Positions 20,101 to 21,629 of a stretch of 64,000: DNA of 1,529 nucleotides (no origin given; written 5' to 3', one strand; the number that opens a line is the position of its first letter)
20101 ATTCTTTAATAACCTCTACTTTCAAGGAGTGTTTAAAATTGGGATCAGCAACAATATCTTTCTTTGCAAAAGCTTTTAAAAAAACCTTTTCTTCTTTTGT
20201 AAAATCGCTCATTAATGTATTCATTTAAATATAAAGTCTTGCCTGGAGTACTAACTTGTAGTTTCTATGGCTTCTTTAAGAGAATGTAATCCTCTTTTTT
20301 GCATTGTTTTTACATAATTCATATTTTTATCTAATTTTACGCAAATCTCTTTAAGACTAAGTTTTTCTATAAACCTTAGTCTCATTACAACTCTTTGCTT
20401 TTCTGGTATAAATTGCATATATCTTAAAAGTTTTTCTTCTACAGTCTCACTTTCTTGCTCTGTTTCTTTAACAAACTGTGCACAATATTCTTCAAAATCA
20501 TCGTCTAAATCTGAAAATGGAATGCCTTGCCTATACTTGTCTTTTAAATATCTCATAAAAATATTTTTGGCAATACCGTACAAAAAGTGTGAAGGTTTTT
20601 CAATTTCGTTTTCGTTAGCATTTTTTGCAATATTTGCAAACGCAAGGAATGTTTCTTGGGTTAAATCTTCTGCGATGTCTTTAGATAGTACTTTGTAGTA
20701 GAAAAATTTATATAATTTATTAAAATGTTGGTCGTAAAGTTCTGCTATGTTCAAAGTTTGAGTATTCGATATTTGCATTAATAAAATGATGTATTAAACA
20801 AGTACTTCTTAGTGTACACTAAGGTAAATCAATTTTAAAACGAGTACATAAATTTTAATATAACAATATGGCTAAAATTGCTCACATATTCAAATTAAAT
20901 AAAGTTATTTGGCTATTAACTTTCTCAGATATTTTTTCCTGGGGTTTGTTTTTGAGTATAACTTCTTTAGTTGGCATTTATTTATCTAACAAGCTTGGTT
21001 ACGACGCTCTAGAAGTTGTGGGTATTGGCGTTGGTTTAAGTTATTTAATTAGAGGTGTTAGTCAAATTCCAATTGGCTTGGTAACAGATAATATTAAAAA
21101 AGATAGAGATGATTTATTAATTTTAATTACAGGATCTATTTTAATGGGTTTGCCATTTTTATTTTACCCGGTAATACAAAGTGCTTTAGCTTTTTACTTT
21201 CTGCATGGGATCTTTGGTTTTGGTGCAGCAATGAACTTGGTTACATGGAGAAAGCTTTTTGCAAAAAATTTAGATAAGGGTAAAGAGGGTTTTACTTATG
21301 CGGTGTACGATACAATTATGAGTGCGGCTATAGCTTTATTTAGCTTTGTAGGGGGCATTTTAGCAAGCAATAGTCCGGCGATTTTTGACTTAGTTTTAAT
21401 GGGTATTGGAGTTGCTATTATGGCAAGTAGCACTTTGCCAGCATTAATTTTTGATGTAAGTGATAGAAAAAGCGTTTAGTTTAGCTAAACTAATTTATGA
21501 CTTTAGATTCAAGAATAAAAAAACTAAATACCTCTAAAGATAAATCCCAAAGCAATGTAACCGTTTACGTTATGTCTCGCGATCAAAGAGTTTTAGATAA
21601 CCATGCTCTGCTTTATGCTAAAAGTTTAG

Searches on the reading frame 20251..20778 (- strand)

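Call 100: search_protein_families(library=pfam, proteins=[window:20251-20778:-], max_evalue=0.0001)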
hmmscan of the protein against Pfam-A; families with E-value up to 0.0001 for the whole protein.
window:20251-20778:- (175 aa): 3 families
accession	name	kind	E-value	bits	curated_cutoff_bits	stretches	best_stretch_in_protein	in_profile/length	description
PF04542.20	Sigma70_r2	-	3.2e-08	33.7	24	1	14-83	1-70/71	Sigma-70 region 2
PF04545.22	Sigma70_r4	-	1.9e-07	30.9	24.1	1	124-169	5-50/50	Sigma-70, region 4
PF08281.18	Sigma70_r4_2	-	3.3e-06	27.1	25.7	1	116-164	3-51/54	Sigma-70, region 4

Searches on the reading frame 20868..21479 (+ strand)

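Call 100: search_protein_families(library=pfam, proteins=[window:20868-21479:+], max_evalue=0.0001)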
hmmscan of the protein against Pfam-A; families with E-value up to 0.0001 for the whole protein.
window:20868-21479:+ (203 aa): 1 family
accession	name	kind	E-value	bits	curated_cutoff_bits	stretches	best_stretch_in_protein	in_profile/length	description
PF07690.21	MFS_1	-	2.6e-12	46.8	33.4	1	7-158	198-346/347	Major Facilitator Superfamily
